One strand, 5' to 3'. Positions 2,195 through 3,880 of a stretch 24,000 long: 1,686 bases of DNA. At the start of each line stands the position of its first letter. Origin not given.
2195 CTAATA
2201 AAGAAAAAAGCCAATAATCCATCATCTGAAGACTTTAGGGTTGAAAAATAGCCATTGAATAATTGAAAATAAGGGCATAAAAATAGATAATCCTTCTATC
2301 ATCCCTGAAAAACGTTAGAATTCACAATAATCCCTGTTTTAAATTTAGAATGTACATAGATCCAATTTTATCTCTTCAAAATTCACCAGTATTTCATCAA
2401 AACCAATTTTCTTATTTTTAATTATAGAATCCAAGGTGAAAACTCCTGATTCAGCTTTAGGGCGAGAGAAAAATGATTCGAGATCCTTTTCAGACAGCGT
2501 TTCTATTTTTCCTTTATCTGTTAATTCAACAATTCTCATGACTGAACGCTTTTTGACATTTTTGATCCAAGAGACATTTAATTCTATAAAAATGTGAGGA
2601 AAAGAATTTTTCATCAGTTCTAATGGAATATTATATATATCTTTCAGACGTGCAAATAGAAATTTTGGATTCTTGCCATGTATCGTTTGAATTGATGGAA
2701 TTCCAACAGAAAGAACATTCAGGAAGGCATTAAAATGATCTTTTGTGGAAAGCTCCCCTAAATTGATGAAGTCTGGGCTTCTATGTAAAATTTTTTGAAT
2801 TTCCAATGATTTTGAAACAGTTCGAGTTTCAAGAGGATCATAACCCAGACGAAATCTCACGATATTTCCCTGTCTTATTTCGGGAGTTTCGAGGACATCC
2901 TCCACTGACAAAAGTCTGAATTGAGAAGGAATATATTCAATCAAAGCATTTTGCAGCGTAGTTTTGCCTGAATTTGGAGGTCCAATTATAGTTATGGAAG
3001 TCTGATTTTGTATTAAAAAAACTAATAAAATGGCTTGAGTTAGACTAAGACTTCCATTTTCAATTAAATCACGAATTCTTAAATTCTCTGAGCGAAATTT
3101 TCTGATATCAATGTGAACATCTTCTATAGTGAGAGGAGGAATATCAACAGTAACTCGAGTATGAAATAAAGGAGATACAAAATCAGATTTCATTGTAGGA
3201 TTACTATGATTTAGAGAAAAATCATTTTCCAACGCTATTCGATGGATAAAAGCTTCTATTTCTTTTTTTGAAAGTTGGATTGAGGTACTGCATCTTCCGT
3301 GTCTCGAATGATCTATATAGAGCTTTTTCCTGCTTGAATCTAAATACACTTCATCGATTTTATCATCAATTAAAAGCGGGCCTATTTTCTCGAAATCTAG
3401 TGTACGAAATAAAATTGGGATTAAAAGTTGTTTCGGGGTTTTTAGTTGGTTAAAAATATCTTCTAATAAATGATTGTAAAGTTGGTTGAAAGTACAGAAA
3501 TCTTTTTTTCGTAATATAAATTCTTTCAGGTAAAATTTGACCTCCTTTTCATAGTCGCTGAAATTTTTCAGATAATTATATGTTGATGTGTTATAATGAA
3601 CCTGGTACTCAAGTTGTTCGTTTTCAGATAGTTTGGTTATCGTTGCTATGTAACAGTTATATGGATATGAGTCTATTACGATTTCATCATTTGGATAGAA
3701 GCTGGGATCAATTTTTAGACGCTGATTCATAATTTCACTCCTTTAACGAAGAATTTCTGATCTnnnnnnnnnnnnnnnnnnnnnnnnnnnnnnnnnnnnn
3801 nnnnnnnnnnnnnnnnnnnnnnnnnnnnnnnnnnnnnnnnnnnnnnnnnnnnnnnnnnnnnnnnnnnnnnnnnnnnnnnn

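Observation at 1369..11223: Pilin-less secretion-ATPase / FlaJ-like platform module built around a 1175-aa glycoprotein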

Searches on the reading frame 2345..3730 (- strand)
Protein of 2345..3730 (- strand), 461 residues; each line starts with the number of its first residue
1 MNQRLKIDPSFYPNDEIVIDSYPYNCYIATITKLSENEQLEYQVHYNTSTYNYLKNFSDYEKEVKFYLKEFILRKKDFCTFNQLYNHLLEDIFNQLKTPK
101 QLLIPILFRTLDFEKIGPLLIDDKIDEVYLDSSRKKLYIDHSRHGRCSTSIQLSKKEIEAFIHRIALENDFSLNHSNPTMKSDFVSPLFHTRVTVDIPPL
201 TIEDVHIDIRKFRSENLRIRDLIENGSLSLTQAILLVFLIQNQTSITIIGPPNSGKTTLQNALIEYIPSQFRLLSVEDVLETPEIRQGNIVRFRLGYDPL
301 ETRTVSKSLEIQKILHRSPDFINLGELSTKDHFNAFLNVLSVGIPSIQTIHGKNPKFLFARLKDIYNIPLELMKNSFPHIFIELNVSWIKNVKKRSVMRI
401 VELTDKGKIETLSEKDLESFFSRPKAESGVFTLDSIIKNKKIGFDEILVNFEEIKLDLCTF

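Call 5: search_protein_families(library=pfam, proteins=[window:2345-3730:-], max_evalue=1)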
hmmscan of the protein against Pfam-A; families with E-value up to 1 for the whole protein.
window:2345-3730:- (461 aa): 10 families
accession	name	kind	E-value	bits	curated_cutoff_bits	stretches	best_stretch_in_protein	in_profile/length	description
PF00437.27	T2SSE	-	3.6e-14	52.7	24.9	1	127-365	26-258/370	Type II/IV secretion system protein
PF20720.3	nSTAND3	-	0.0021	18.2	27.2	1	240-281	14-56/155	Novel STAND NTPase 3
PF01926.29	MMR_HSR1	-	0.0035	17.9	21.9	1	246-265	2-21/113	50S ribosome-binding GTPase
PF19568.5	Spore_III_AA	-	0.013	15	27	1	209-354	113-261/306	Sporulation stage III, protein AA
PF00625.27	Guanylate_kin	-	0.024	14.7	25.2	1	244-279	3-37/182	Guanylate kinase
PF00004.35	AAA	-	0.033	15.1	21.2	1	247-280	2-35/131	ATPase family associated with various cellular activities (AAA)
PF13401.12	AAA_22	-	0.035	14.9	27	1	242-269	4-31/130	AAA domain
PF13173.12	AAA_14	-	0.047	14.1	27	1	244-281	3-42/129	AAA domain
PF02421.24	FeoB_N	-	0.1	12.5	27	1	245-264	2-21/156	Ferrous iron transport protein B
PF01057.23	Parvo_NS1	-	0.11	11.9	20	1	241-269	111-139/271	Parvovirus non-structural protein NS1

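Call 6: search_protein_families(library=ncbifam, proteins=[window:2345-3730:-], max_evalue=1)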
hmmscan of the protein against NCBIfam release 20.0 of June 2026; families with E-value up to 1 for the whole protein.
window:2345-3730:- (461 aa): 26 families (the best 25 are shown)
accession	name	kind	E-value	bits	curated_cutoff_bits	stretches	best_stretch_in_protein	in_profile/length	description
TIGR02788.1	VirB11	equivalog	1.3e-27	96.7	249.95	2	239-367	140-267/308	P-type DNA transfer ATPase VirB11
TIGR02782.1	TrbB_P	equivalog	1.4e-18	67.3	304.55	1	115-405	13-295/303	P-type conjugative transfer ATPase TrbB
NF058587.1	archaellum_moto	equivalog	1.5e-18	66.9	550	1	107-405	141-435/527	archaellum flagellar ATPase motor FlaI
TIGR03819.1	heli_sec_ATPase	hypoth_equivalog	3.8e-16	59.2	373.15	1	117-363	56-298/340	TadA family conjugal transfer-associated ATPase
NF053672.1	bindosome_BasE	exception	1.4e-14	53.7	1000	1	107-373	132-399/512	bindosome assembly system ATPase subunit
NF010425.0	PRK13851.1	equivalog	1.6e-14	53.6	461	1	236-362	155-280/344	type IV secretion system protein VirB11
NF010475.0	PRK13900.1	equivalog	1.9e-12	46.9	389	1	239-363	156-280/333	type IV secretion system ATPase VirB11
NF010469.0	PRK13894.1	subfamily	1.7e-10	40.7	508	1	118-367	29-269/320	conjugal transfer ATPase TrbB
NF010407.0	PRK13833.1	subfamily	1e-09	38.3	499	1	120-402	26-299/323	conjugal transfer protein TrbB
NF041000.1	ATPase_ComGA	equivalog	7.3e-07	28.5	300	1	123-366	10-246/267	competence type IV pilus ATPase ComGA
TIGR02858.1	spore_III_AA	equivalog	3.4e-06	26.5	281.3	1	200-265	72-135/272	stage III sporulation protein AA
TIGR01420.1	pilT_fam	subfamily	9e-06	25.1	319.1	1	229-366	109-243/343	PilT/PilU family type 4a pilus ATPase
TIGR02525.1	plasmid_TraJ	equivalog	0.0002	20.4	368.3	1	247-365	153-272/372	plasmid transfer ATPase TraJ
NF000908.1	PRK00089.1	equivalog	0.0047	16.2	237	1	245-265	5-25/291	GTPase Era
NF007755.0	PRK10436.1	equivalog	0.0065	15.2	617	1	233-361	209-331/465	type II secretion system protein GspE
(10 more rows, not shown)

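Call 19: find_homologous_proteins(query=window:2345-3730:-, max_evalue=0.001)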
Query window:2345-3730:- (461 aa): 130 proteins with E <= 0.001 among 8000 candidates; the best 120 are listed.
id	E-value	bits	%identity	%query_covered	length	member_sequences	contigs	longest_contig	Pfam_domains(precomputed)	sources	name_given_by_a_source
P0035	0.0e+0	1018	100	100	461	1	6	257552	PF00437.27,PF27713.1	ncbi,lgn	ncbi:MAG: ATPase, T2SS/T4P/T4SS family [Promethearchaeota archaeon]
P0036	9.9e-222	755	75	100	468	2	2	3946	PF00437.27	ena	-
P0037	3.5e-217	740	73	100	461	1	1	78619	PF00437.27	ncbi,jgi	ncbi:MAG: ATPase, T2SS/T4P/T4SS family [Candidatus Hodarchaeales archaeon]|jgi:type IV secretory pat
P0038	4.8e-214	729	74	96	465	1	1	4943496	PF00437.27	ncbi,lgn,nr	ncbi:MAG: type II/IV secretion system ATPase subunit [Candidatus Heimdallarchaeota archaeon]|nr:MAG:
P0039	4.3e-213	726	73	99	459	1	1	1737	PF00437.27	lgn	-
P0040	5.7e-212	723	70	100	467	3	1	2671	PF00437.27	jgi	-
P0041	9.3e-212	722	72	100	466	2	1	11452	PF00437.27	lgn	-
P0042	1.0e-210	719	72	99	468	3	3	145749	PF00437.27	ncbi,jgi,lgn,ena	-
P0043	1.2e-210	718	71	100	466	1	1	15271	PF00437.27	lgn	-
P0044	2.6e-209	714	71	97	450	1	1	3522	PF00437.27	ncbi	ncbi:MAG: ATPase, T2SS/T4P/T4SS family, partial [Candidatus Hodarchaeota archaeon]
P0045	4.2e-209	713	70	100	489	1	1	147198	PF00437.27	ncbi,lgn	ncbi:MAG: ATPase, T2SS/T4P/T4SS family [Promethearchaeota archaeon]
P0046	7.9e-209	712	71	100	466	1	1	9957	PF00437.27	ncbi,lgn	ncbi:MAG: ATPase, T2SS/T4P/T4SS family [Promethearchaeota archaeon]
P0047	4.9e-207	706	70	99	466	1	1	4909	PF00437.27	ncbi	ncbi:MAG: ATPase, T2SS/T4P/T4SS family [Candidatus Thorarchaeota archaeon]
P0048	6.5e-206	703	72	96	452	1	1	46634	PF00437.27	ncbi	ncbi:MAG: ATPase, T2SS/T4P/T4SS family, partial [Promethearchaeota archaeon]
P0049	1.2e-203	695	69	100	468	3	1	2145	PF00437.27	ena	-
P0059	8.2e-181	620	63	98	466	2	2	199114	PF00437.27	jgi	jgi:type IV secretory pathway ATPase VirB11/archaellum biosynthesis ATPase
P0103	1.8e-83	299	38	88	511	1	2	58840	PF00437.27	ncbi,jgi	ncbi:MAG: ATPase, T2SS/T4P/T4SS family [Candidatus Hodarchaeales archaeon]|jgi:type IV secretory pat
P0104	1.8e-83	299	39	84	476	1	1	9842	PF00437.27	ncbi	ncbi:MAG: ATPase, T2SS/T4P/T4SS family, partial [Candidatus Odinarchaeota archaeon]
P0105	1.5e-80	290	46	65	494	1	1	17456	PF00437.27,PF27713.1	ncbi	ncbi:MAG: ATPase, T2SS/T4P/T4SS family [Promethearchaeota archaeon]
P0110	8.4e-77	277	37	86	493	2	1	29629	PF00437.27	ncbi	ncbi:MAG: ATPase, T2SS/T4P/T4SS family [Promethearchaeota archaeon]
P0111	5.8e-74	268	43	67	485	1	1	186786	PF00437.27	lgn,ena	-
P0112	2.2e-73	266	42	68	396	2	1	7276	PF00437.27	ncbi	ncbi:MAG: ATPase, T2SS/T4P/T4SS family, partial [Candidatus Hodarchaeota archaeon]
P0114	5.5e-73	265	38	85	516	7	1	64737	PF00437.27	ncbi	ncbi:MAG: ATPase, T2SS/T4P/T4SS family [Candidatus Thorarchaeota archaeon]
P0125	2.7e-55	206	37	72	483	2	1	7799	PF00437.27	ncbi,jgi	ncbi:MAG: ATPase, T2SS/T4P/T4SS family [Candidatus Hodarchaeales archaeon]|jgi:flagellar protein Fla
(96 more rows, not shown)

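Call 23: find_encoding_contigs(protein=P0103, flank=8000, max_places=1)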
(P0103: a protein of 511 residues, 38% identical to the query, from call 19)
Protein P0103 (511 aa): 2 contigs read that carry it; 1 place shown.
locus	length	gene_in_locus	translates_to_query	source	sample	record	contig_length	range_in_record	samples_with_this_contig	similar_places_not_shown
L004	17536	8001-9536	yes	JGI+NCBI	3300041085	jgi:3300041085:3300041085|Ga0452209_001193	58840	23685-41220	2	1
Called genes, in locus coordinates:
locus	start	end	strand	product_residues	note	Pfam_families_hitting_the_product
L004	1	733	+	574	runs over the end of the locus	PF05626:DUF790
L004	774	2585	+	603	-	PF02384:N6_Mtase, PF20473:MmeI_Mtase (faint), PF07669:Eco57I, PF22837:M_Eco57I_C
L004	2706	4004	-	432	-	PF13401:AAA_22 (weak), PF22703:Cdc6_lid, PF09079:WHD_Cdc6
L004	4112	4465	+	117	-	-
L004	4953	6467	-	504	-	-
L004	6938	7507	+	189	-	PF00025:Arf, PF00071:Ras, PF08477:Roc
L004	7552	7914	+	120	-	-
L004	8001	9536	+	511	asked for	PF00437:T2SSE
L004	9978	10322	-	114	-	PF00338:Ribosomal_S10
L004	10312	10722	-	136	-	PF00177:Ribosomal_S7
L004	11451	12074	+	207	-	PF14382:ECR1_N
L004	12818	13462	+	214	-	PF06325:PrmA (weak), PF05175:MTS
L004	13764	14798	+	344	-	PF00382:TFIIB (faint)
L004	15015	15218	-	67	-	-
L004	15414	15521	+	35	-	-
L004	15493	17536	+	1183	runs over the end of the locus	-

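Call 38: search_solved_structures(query=window:2345-3730:-, max_evalue=0.001, show_alignments=3)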
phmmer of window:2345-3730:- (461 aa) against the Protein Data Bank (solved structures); distinct sequences matched with E-value up to 0.001: 10.
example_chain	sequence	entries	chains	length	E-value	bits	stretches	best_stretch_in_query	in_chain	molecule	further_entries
2oap_1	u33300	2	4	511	7e-19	71.4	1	106-397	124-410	Type II secretion system protein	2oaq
9e24_A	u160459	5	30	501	3.2e-15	59.3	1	38-366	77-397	CpaF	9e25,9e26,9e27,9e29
8rkd_E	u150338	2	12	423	6.6e-15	58.3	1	98-366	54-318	Pilus assembly ATPase CpaF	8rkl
8rjf_A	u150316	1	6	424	6.7e-15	58.3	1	98-366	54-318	Pilus assembly ATPase CpaF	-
4ii7_A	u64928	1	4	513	5e-14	55.4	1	84-405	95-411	FlaI ATPase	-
4ihq_A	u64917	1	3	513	3.1e-13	52.8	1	84-405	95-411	FlaI ATPase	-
6bge_A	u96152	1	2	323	2.9e-07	33.1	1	174-365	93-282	VirB11-like protein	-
1g6o_A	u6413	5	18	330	3e-07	33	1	174-365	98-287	CAG-ALPHA | virB11 homolog | Cag-alfa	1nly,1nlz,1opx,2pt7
2gza_A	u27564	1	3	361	4.2e-05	26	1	239-362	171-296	Type IV secretion system protein VirB11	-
5zfq_A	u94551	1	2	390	0.0009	21.6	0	245-366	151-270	Twitching motility pilus retraction protein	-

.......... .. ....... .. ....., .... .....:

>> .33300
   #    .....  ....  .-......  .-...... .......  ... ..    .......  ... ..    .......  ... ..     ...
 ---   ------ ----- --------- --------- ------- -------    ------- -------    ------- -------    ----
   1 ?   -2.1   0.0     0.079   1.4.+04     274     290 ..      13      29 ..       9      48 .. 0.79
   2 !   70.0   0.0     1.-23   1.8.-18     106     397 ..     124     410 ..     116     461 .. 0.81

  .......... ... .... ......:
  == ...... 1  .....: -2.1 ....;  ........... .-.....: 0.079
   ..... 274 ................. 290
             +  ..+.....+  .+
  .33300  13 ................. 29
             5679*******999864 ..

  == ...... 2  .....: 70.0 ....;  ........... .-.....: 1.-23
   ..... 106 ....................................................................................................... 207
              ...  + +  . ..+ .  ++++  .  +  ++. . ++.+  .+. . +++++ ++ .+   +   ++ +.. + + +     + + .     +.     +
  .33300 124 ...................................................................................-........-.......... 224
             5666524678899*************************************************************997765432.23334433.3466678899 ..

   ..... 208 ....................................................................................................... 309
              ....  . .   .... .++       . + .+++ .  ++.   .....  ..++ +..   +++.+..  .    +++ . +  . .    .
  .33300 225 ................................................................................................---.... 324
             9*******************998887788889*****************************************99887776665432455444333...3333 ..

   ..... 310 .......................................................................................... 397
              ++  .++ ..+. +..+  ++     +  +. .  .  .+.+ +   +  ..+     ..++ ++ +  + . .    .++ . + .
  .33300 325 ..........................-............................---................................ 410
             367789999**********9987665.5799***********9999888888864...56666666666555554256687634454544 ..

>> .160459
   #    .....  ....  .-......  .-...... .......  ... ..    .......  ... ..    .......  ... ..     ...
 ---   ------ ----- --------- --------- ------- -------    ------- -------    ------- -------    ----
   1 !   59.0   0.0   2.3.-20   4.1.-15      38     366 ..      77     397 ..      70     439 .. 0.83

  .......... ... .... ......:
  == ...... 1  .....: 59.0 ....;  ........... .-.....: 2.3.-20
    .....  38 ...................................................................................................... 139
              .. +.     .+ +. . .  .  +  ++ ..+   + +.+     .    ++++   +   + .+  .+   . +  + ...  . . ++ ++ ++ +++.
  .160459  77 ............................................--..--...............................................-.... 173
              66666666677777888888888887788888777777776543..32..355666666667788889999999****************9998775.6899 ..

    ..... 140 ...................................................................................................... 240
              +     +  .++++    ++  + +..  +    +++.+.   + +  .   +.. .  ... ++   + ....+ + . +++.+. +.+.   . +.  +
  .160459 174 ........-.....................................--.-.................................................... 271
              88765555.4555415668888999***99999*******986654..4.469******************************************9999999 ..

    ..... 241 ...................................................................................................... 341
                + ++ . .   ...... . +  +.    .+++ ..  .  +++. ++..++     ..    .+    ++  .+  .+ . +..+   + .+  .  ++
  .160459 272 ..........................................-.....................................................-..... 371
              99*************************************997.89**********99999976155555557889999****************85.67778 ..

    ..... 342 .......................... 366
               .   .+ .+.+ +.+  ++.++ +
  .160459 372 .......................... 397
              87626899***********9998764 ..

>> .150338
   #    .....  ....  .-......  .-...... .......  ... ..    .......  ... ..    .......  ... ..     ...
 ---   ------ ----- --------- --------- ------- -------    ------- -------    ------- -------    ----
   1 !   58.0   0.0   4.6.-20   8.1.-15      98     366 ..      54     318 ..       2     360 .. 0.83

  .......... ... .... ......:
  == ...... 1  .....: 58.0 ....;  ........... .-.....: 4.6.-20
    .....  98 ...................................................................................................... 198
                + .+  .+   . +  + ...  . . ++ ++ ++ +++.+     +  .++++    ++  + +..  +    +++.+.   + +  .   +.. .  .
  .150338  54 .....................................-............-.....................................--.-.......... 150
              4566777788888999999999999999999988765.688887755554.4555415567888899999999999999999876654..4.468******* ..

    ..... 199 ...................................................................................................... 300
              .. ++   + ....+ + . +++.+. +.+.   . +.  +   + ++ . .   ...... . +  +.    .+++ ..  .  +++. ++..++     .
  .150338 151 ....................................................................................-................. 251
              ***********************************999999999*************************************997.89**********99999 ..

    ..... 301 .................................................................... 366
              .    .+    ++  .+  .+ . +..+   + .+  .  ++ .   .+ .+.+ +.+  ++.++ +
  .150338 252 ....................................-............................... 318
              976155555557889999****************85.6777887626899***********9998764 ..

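Call 54: find_encoding_contigs(protein=P0114, flank=10000, max_places=1)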
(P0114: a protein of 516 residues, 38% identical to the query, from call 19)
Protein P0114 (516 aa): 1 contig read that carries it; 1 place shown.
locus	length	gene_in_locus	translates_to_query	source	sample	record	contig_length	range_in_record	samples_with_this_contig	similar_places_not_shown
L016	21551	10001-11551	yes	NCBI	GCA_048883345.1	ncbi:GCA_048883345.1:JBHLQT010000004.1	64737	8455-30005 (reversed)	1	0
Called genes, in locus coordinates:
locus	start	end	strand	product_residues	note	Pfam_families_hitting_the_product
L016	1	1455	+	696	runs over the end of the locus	PF01935:DUF87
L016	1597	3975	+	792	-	PF08351:TmcA_N, PF05127:NAT10_TcmA_helicase, PF13718:GNAT_acetyltr_2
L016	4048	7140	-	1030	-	-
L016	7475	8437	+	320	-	-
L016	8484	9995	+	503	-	-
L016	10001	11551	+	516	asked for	PF00437:T2SSE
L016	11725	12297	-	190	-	PF00025:Arf, PF00071:Ras, PF08477:Roc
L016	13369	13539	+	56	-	-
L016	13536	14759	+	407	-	PF14239:RRXRR, PF01844:HNH, PF13395:HNH_4, PF14279:HNH_5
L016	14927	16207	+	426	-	-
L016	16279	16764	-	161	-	PF03259:Robl_LC7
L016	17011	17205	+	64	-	-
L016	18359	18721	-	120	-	PF00072:Response_reg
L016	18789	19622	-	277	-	-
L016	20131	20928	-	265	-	-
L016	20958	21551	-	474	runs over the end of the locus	-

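Call 55: find_encoding_contigs(protein=P0110, flank=10000, max_places=1)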
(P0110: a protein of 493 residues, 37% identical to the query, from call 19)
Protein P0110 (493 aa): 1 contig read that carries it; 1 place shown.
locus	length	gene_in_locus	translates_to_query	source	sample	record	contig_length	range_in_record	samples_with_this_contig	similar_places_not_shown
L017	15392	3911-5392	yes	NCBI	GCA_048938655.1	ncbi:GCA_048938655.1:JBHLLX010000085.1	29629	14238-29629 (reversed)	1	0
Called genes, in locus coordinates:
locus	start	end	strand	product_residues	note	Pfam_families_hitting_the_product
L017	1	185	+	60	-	PF01244:Peptidase_M19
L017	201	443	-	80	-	-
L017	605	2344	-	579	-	PF02776:TPP_enzyme_N, PF00205:TPP_enzyme_M, PF02775:TPP_enzyme_C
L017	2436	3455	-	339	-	PF02811:PHP, PF13263:PHP_C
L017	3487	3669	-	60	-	-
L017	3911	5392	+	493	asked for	PF00437:T2SSE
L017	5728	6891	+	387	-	-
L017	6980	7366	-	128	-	-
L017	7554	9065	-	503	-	-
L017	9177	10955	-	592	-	PF03901:Glyco_transf_22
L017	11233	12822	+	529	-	PF13231:PMT_2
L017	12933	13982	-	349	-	-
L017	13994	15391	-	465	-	-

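Call 56: find_encoding_contigs(protein=P0111, flank=10000, max_places=1)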
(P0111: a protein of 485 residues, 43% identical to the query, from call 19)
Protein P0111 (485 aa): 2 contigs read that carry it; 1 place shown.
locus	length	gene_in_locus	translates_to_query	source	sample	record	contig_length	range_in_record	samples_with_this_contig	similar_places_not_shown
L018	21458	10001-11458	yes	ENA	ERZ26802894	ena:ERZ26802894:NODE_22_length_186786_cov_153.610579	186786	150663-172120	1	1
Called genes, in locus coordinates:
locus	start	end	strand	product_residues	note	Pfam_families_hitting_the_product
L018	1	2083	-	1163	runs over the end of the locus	-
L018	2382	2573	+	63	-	-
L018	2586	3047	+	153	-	-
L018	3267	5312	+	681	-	PF01935:DUF87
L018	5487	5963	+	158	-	-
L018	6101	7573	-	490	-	-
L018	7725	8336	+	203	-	PF00025:Arf, PF00071:Ras, PF08477:Roc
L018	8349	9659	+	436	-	PF07690:MFS_1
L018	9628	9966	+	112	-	-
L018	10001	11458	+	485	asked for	PF00437:T2SSE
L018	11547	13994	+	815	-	PF03104:DNA_pol_B_exo1, PF10108:DNA_pol_B_exo2 (weak), PF13482:RNase_H_2 (weak), PF00136:DNA_pol_B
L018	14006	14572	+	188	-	PF02441:Flavoprotein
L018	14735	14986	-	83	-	-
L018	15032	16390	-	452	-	PF01029:NusB, PF01189:Methyltr_RsmB-F, PF13847:Methyltransf_31 (weak)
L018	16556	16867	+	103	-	PF00338:Ribosomal_S10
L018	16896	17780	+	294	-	PF09202:Rio2_N, PF00069:Pkinase, PF01163:RIO1, PF06293:Kdo (faint), PF03109:ABC1 (weak)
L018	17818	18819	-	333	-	-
